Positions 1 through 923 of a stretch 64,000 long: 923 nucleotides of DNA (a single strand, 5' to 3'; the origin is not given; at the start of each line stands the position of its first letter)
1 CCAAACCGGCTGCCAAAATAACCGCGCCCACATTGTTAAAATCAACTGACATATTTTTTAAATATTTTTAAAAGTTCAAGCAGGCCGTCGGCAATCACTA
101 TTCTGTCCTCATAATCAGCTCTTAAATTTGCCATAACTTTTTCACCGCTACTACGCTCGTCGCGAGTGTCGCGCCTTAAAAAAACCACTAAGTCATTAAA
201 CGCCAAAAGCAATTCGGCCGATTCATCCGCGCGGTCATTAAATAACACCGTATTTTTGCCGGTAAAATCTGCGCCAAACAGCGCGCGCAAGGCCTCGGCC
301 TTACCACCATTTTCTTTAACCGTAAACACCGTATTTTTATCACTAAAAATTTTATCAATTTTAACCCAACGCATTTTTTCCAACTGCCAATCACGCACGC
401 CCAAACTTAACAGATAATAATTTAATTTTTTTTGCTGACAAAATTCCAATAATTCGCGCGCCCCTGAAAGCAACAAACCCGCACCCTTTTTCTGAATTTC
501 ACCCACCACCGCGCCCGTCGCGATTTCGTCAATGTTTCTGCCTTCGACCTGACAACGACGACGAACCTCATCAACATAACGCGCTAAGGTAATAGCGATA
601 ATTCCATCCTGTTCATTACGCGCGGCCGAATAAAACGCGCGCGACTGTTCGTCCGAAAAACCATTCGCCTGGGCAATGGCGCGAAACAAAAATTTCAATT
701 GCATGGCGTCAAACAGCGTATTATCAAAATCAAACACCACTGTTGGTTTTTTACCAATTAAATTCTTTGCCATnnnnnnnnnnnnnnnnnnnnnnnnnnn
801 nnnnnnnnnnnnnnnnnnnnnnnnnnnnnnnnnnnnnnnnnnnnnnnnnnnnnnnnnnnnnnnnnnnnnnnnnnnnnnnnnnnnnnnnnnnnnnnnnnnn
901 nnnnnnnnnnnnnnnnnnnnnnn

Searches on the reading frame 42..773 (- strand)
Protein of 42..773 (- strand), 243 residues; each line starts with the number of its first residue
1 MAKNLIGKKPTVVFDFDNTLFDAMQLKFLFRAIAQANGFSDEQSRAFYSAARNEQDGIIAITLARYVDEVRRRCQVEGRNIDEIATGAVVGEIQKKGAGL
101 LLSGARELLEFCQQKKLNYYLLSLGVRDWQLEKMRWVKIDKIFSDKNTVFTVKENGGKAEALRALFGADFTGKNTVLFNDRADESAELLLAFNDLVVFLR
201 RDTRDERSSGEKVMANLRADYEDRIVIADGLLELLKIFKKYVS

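Call 84: find_encoding_contigs(protein=window:42-773:-, flank=10000, max_places=3)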
Protein window:42-773:- (243 aa): 6 contigs read that carry it; 2 places shown.
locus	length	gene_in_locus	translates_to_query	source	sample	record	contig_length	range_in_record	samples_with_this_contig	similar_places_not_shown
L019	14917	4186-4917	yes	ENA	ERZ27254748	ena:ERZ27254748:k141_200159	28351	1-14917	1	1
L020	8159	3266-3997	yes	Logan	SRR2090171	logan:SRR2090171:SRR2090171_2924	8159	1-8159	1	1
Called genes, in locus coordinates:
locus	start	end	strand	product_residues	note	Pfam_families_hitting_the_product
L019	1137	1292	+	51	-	-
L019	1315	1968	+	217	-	PF01966:HD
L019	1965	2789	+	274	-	PF09863:DUF2090, PF01791:DeoC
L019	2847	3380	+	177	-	PF00156:Pribosyltran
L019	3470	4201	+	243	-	PF01978:TrmB, PF01022:HTH_5 (faint)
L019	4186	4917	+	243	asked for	PF00702:Hydrolase (weak)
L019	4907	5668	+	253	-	PF01128:IspD, PF00483:NTP_transferase, PF02348:CTP_transf_3, PF12804:NTP_transf_3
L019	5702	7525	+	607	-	PF13230:GATase_4 (weak), PF13522:GATase_6, PF13537:GATase_7, PF01380:SIS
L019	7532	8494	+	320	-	PF01933:CofD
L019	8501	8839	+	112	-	PF00583:Acetyltransf_1, PF13673:Acetyltransf_10, PF13508:Acetyltransf_7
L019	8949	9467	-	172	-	-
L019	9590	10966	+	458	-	PF00278:Orn_DAP_Arg_deC (weak), PF02784:Orn_Arg_deC_N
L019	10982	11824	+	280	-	PF00795:CN_hydrolase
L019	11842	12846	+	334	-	PF04371:PAD_porph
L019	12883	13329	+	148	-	-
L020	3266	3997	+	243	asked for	PF00702:Hydrolase (weak)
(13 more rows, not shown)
